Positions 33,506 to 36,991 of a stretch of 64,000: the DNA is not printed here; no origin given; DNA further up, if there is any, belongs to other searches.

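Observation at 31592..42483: Four CxxC-less HMA-like paralogues organised around a P2-type ATPase / MetK-like / CorA operon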

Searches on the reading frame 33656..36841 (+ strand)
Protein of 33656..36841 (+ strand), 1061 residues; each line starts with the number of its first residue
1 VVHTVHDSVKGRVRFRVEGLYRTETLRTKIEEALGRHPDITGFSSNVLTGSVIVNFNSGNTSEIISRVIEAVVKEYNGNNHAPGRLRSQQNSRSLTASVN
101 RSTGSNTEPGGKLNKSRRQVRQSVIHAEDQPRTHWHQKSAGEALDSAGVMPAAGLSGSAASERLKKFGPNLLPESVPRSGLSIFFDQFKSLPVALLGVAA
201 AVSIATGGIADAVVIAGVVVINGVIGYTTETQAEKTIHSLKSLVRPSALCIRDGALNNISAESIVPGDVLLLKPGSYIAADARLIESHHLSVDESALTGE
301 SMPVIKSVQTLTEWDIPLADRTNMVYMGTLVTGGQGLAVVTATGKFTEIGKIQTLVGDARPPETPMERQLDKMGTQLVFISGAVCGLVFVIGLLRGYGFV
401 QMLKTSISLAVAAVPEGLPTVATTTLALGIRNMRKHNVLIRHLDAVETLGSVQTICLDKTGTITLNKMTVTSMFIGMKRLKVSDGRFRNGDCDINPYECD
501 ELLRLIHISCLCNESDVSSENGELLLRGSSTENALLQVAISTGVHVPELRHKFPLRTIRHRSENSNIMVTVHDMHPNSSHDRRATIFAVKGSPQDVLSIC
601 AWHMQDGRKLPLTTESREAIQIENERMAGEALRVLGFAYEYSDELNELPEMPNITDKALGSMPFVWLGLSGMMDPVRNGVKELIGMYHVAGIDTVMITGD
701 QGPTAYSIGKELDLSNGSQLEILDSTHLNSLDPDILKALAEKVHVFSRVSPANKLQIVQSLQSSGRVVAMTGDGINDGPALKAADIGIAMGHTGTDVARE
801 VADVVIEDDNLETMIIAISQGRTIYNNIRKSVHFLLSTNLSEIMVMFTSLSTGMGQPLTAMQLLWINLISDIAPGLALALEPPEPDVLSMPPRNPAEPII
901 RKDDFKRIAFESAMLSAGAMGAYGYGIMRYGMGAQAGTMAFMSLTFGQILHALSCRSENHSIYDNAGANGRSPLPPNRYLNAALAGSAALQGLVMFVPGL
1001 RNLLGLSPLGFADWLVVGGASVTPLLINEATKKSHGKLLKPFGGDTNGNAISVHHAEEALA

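Call 3: search_protein_families(library=pfam, proteins=[window:33656-36841:+], max_evalue=0.01)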
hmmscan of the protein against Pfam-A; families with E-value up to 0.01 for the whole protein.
window:33656-36841:+ (1061 aa): 7 families
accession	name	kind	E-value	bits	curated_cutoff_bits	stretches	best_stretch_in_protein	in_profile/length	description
PF00122.25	E1-E2_ATPase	-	4e-53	180.1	28.1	1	243-436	2-181/181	E1-E2 ATPase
PF00689.26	Cation_ATPase_C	-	1.5e-47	162.1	27.3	1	856-1033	2-174/175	Cation transporting ATPase, C-terminus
PF00690.31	Cation_ATPase_N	-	2.8e-14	52.9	20.4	1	135-203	1-69/69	Cation transporter/ATPase, N-terminus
PF00702.32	Hydrolase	-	1.4e-12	48.9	26.4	1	671-785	92-191/191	haloacid dehalogenase-like hydrolase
PF13246.12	Cation_ATPase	-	6.4e-10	39.4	21.7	1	510-600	1-88/91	Cation transport ATPase (P-type)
PF19991.5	HMA_2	-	3.9e-08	33.8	30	1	5-78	10-81/154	Heavy metal associated domain 2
PF08282.18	Hydrolase_3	-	0.0012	19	20.9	1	757-810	195-247/255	haloacid dehalogenase-like hydrolase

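Call 4: search_protein_families(library=ncbifam, proteins=[window:33656-36841:+], max_evalue=0.01)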
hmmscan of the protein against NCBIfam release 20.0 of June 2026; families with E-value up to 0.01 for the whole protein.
window:33656-36841:+ (1061 aa): 23 families
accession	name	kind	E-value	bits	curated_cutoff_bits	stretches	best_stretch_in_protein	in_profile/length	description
TIGR01522.1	ATPase-IIA2_Ca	equivalog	5.4e-186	620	798.3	1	151-1033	20-848/854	calcium-transporting P-type ATPase, PMR1-type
TIGR01116.1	ATPase-IIA1_Ca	equivalog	3.5e-163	544.7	703.4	1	186-1032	3-795/799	calcium-translocating P-type ATPase, SERCA-type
TIGR01106.1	ATPase-IIC_X-K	subfamily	3.8e-120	402.4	946.1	2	210-713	105-606/997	Na,H/K antiporter P-type ATPase subunit alpha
TIGR01517.1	ATPase-IIB_Ca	equivalog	1.9e-117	393.7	507.05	2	497-957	382-811/882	calcium-translocating P-type ATPase, PMCA-type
TIGR01647.1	ATPase-IIIA_H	equivalog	8.5e-108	361.5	615.5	2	154-477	1-311/755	plasma-membrane proton-efflux P-type ATPase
TIGR01523.1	ATPase-IID_K-Na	equivalog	8.4e-107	358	645.05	3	496-923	424-854/997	potassium/sodium efflux P-type ATPase, fungal-type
TIGR01524.1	ATPase-IIIB_Mg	equivalog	1.6e-93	314.2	610.75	2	152-471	31-355/867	magnesium-translocating P-type ATPase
TIGR01494.1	ATPase_P-type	subfamily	1.1e-80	271.5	62.3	4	737-849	357-463/478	HAD-IC family P-type ATPase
NF011702.0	PRK15122.1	subfamily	5.7e-76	256.2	975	2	151-470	46-391/907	magnesium-translocating P-type ATPase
TIGR01525.1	ATPase-IB_hvy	subfamily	2.6e-70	237.9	346.25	2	195-473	4-269/560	heavy metal translocating P-type ATPase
TIGR01657.1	P-ATPase-V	hypoth_equivalog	2.4e-54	184.3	618.25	3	101-474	83-470/1055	ATP13A2 family polyamine export P-type ATPase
TIGR01512.1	ATPase-IB2_Cd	subfamily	1.1e-52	179.4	313.5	2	195-473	4-255/494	cadmium family heavy metal-translocating P-type ATPase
TIGR01511.1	ATPase-IB1_Cu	subfamily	2.6e-49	168.5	397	2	212-473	46-282/542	copper-translocating P-type ATPase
NF008262.1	PRK11033.1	equivalog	1.1e-44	153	1005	2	195-473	181-446/731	zinc/cadmium/mercury/lead-transporting ATPase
NF033775.1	P_type_ZntA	exception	6.9e-40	137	1240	2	195-473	186-451/732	Zn(II)/Cd(II)/Pb(II) translocating P-type ATPase ZntA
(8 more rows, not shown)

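Call 14: find_homologous_proteins(query=window:33656-36841:+, max_evalue=1e-20)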
Query window:33656-36841:+ (1061 aa): 7951 proteins with E <= 1e-20 among 8000 candidates; the best 120 are listed.
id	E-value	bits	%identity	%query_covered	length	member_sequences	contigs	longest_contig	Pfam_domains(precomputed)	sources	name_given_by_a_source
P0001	0.0e+0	2360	100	100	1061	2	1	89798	PF00702.33,PF13246.13,PF00689.27,PF00690.32,PF19991.6,PF00122.26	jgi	-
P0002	0.0e+0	2100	89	100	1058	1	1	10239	PF00702.33,PF13246.13,PF00689.27,PF00690.32,PF19991.6,PF00122.26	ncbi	-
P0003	0.0e+0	2098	89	100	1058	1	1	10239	PF00702.33,PF13246.13,PF00689.27,PF00690.32,PF19991.6,PF00122.26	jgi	jgi:Ca2+-transporting ATPase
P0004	0.0e+0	2046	88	100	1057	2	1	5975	PF00702.33,PF13246.13,PF00689.27,PF00690.32,PF19991.6,PF00122.26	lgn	-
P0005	0.0e+0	1654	71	100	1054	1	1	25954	PF00702.33,PF13246.13,PF00689.27,PF00690.32,PF00122.26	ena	-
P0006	0.0e+0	1650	73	97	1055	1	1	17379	PF00702.33,PF13246.13,PF00689.27,PF00690.32,PF00122.26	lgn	-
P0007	0.0e+0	1649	73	97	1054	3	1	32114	PF00702.33,PF13246.13,PF00689.27,PF00690.32,PF00122.26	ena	-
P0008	0.0e+0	1648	71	100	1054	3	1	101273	PF00702.33,PF13246.13,PF00689.27,PF00690.32,PF00122.26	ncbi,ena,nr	ncbi:MAG TPA: HAD-IC family P-type ATPase [Thermodesulfovibrionales bacterium]|nr:HAD-IC family P-ty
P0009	0.0e+0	1640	72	98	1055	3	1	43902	PF00702.33,PF13246.13,PF00689.27,PF00690.32,PF00122.26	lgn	-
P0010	0.0e+0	1621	71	97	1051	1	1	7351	PF00702.33,PF13246.13,PF00689.27,PF00690.32,PF00122.26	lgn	-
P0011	0.0e+0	1617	71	100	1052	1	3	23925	PF00702.33,PF13246.13,PF00689.27,PF00690.32,PF00122.26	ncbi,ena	-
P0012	0.0e+0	1609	72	98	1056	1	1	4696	PF00702.33,PF13246.13,PF00689.27,PF00690.32,PF19991.6,PF00122.26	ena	-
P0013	0.0e+0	1598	71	97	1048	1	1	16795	PF00702.33,PF13246.13,PF00689.27,PF00690.32,PF00122.26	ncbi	-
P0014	0.0e+0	1596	92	73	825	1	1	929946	PF00702.33,PF13246.13,PF00689.27,PF00690.32,PF00122.26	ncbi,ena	-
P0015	0.0e+0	1556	69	97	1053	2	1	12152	PF00702.33,PF13246.13,PF00689.27,PF00690.32,PF00122.26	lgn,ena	-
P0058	0.0e+0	1449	64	98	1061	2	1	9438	PF00702.33,PF13246.13,PF00689.27,PF00690.32,PF19991.6,PF00122.26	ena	-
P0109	0.0e+0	1404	64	97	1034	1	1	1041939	PF00702.33,PF13246.13,PF00689.27,PF00690.32,PF19991.6,PF00122.26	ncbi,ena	-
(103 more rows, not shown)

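Call 15: find_encoding_contigs(protein=P0008, flank=10000, max_places=3)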
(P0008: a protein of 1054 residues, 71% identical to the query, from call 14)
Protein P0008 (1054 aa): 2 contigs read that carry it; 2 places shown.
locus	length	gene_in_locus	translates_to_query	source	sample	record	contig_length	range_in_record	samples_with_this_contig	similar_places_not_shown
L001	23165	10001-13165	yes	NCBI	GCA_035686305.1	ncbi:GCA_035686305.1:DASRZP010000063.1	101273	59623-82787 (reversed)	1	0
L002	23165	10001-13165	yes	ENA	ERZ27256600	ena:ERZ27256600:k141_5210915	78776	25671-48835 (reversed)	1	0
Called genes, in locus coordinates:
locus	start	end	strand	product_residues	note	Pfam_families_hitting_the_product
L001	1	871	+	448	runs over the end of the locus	PF02518:HATPase_c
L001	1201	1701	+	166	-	-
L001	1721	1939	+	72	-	-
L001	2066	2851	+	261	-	-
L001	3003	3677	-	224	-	PF01895:PhoU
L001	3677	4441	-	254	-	PF00005:ABC_tran, PF02463:SMC_N (faint), PF13401:AAA_22 (weak), PF13304:AAA_21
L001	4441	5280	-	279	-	PF00528:BPD_transp_1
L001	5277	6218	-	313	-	PF00528:BPD_transp_1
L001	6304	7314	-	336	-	PF12849:PBP_like_2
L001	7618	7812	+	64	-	-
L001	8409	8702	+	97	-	PF17195:DUF5132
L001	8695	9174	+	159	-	PF19991:HMA_2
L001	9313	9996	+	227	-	-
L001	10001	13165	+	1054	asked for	PF00690:Cation_ATPase_N, PF00122:E1-E2_ATPase, PF13246:Cation_ATPase, PF00702:Hydrolase, PF00689:Cation_ATPase_C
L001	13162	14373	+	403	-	PF00438:S-AdoMet_synt_N, PF02772:S-AdoMet_synt_M, PF02773:S-AdoMet_synt_C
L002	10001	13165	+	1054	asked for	PF00690:Cation_ATPase_N, PF00122:E1-E2_ATPase, PF13246:Cation_ATPase, PF00702:Hydrolase, PF00689:Cation_ATPase_C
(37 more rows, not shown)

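Call 16: find_encoding_contigs(protein=P0109, flank=10000, max_places=3)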
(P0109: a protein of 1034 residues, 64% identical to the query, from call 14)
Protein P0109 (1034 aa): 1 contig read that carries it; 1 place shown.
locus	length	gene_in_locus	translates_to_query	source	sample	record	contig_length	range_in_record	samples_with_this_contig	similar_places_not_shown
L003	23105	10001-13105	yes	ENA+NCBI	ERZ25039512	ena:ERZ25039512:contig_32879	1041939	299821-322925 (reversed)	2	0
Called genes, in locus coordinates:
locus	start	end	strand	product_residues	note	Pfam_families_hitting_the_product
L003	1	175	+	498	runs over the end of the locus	PF00389:2-Hacid_dh, PF02826:2-Hacid_dh_C, PF03446:NAD_binding_2, PF19304:PGDH_inter, PF01842:ACT (weak)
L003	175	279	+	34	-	-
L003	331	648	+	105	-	-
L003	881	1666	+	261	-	PF01790:LGT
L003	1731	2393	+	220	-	PF13098:Thioredoxin_2, PF13462:Thioredoxin_4 (faint), PF01323:DSBA (faint)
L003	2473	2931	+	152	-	-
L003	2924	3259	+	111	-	-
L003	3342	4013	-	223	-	PF01895:PhoU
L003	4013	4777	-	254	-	PF02463:SMC_N (faint), PF00005:ABC_tran, PF13401:AAA_22 (weak), PF13304:AAA_21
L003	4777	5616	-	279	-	PF00528:BPD_transp_1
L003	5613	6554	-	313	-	PF00528:BPD_transp_1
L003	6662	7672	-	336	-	PF12849:PBP_like_2, PF01547:SBP_bac_1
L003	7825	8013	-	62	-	-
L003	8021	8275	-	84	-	PF19991:HMA_2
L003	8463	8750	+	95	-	PF17195:DUF5132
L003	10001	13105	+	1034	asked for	PF19991:HMA_2, PF00690:Cation_ATPase_N, PF00122:E1-E2_ATPase, PF00702:Hydrolase, PF13246:Cation_ATPase, PF00689:Cation_ATPase_C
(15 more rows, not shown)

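Call 22: find_related_loci(query=window:33656-36841:+, collection=genome_contigs, flank=10000)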
Query window:33656-36841:+ (1061 aa) in genome_contigs; peptide patterns used: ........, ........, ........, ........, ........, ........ (x = any residue, [..] = any of these).
318 stretches matched a pattern; 292 encode a relative of the query (tblastn E <= 1e-3); the best 80 are kept; 80 distinct loci.
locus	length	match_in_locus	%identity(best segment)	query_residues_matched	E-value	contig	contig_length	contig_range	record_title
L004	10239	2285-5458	89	1-1061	0e+0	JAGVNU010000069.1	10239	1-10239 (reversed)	MAG: Thermodesulfovibrionia bacterium isolate DeMMO3_26 c_000000073887, whole genome shotgun sequence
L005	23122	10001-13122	84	1-1040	0e+0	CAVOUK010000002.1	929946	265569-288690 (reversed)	MAG: Thermodesulfovibrionia bacterium isolate MFD10007.bin.2.208 genome assembly, contig: contig_11939, whole genome sho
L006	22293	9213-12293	74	1-1034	0e+0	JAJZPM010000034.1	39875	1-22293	MAG: Nitrospirae bacterium isolate SKS1.bin124 NODE_1691_length_39875_cov_5.934663, whole genome shotgun sequence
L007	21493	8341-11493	70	1-1059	0e+0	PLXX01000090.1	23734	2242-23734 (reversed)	MAG: Nitrospiraceae bacterium isolate palsa_1316 73.20120700_P3D.333_contig_61186, whole genome shotgun sequence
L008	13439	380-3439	66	1-1033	0e+0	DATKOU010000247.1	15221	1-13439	MAG TPA_asm: Thermodesulfovibrionales bacterium isolate SMAG_U14772 k141_3417676, whole genome shotgun sequence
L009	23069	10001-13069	66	1-1034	0e+0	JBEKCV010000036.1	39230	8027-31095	MAG: Thermodesulfovibrionales bacterium isolate SPRUCE 168 SPRUCE_168_36, whole genome shotgun sequence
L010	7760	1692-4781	65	1-1032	0e+0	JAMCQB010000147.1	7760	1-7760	MAG: Nitrospirae bacterium isolate FK_Sedi_A_Bin.59 NODE_26193_length_7760_cov_1.68296, whole genome shotgun sequence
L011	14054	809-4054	63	1-1033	0e+0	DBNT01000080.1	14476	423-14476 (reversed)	MAG TPA_asm: Nitrospiraceae bacterium UBA665 UBA665_contig_2024, whole genome shotgun sequence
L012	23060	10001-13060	64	1-1037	0e+0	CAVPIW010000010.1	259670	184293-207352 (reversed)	MAG: uncultured Nitrospiraceae bacterium isolate MFD00032.bin.1.256 genome assembly, contig: contig_45339, whole genome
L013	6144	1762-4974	62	1-1032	0e+0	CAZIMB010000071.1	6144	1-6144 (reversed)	MAG TPA_asm: uncultured Nitrospirota bacterium isolate binchicken_co40_38 genome assembly, contig: NODE_5063_length_6144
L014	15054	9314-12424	64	1-1032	0e+0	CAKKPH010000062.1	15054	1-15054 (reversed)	Thermodesulfovibrionales bacterium isolate Hainich-H32-bin144-1 genome assembly, contig: H32-bin144_1_Hain_PNK108_H32_02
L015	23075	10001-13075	66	1-1033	0e+0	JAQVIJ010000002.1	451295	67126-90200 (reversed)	MAG: Deltaproteobacteria bacterium isolate STE_37 NODE_3_length_451295_cov_13.058603_Sandtown_E, whole genome shotgun se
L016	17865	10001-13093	64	1-1034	0e+0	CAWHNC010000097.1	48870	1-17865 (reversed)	MAG: Nitrospirota bacterium isolate MFD04752.bin.1.93 genome assembly, contig: contig_57897, whole genome shotgun sequen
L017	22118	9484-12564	65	1-1034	0e+0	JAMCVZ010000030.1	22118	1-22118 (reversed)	MAG: Nitrospirae bacterium isolate FK_Sedi_B_Bin.71 NODE_7929_length_22118_cov_42.3122, whole genome shotgun sequence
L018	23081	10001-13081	64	1-1034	0e+0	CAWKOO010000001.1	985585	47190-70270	MAG: Nitrospirota bacterium isolate MFD03726.bin.2.99 genome assembly, contig: contig_54224, whole genome shotgun sequen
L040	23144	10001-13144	63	1-1061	0e+0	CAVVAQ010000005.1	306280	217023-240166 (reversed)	MAG: uncultured Nitrospira sp. isolate MFD09730.bin.2.50 genome assembly, contig: contig_16826, whole genome shotgun seq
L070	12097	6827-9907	57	2-1054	0e+0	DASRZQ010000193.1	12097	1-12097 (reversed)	MAG TPA_asm: Geobacteraceae bacterium isolate SMAG_U14672 k141_2099294, whole genome shotgun sequence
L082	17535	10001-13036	58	1-1037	0e+0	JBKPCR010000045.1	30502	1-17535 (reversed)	MAG: bacterium isolate GB_EKS_MAG_00046 GB_EKS_000000507612, whole genome shotgun sequence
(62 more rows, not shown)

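Call 27: search_solved_structures(query=window:33656-36841:+, max_evalue=1e-50, show_alignments=0)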
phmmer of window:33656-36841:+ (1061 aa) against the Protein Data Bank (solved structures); distinct sequences matched with E-value up to 1e-50: 70 (the best 60 are shown).
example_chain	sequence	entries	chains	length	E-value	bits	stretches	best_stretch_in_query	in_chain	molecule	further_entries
7yag_A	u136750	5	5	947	1.5e-147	496.2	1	183-1034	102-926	Calcium-transporting ATPase type 2C member 1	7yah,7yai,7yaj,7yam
8iwp_A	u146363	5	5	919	1.6e-147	496.1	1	183-1034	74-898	Calcium-transporting ATPase type 2C member 1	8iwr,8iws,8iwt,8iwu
8iww_A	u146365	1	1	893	1.7e-147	496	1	183-1034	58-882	Calcium-transporting ATPase type 2C member 1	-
6zhf_A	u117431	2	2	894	5.8e-145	487.6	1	137-1047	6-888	Calcium-transporting ATPase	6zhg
6zhh_A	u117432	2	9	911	4.3e-144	484.8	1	137-1049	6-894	Calcium-transporting ATPase | Calcium-transporting ATPase lmo0841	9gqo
9euq_A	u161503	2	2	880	6.6e-144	484.2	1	137-1038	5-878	Calcium-transporting ATPase lmo0841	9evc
6jju_A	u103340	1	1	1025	1.4e-122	413.6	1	134-977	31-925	Sarcoplasmic/endoplasmic reticulum calcium ATPase 2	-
6ln5_A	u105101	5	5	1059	1.7e-122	413.3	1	134-977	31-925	Sarcoplasmic/endoplasmic reticulum calcium ATPase 2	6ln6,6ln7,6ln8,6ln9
7e7s_A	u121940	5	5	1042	1.8e-122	413.2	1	135-977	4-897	Sarcoplasmic/endoplasmic reticulum calcium ATPase 2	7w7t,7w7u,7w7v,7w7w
5ztf_A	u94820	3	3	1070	1.8e-122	413.2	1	134-977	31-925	Sarcoplasmic/endoplasmic reticulum calcium ATPase 2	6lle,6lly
7bt2_A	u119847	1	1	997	1.9e-122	413.1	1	135-977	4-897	Sarcoplasmic/endoplasmic reticulum calcium ATPase 2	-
5mpm_A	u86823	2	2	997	3.8e-122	412.1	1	135-977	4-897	Sarcoplasmic/endoplasmic reticulum calcium ATPase 2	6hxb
3w5b_A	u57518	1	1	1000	9.6e-120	404.2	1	136-963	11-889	SERCA1a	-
27qy_A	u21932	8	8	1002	1e-119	404.1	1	136-961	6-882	Sarcoplasmic/endoplasmic reticulum calcium ATPase 1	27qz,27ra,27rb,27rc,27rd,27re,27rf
2dqs_A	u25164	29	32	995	1.1e-119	404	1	136-961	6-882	Sarcoplasmic/endoplasmic reticulum calcium ATPase 1 | SERCA1a | SARCOPLASMIC ENDOPLASMIC RETICULUM CALCIUM ATPASE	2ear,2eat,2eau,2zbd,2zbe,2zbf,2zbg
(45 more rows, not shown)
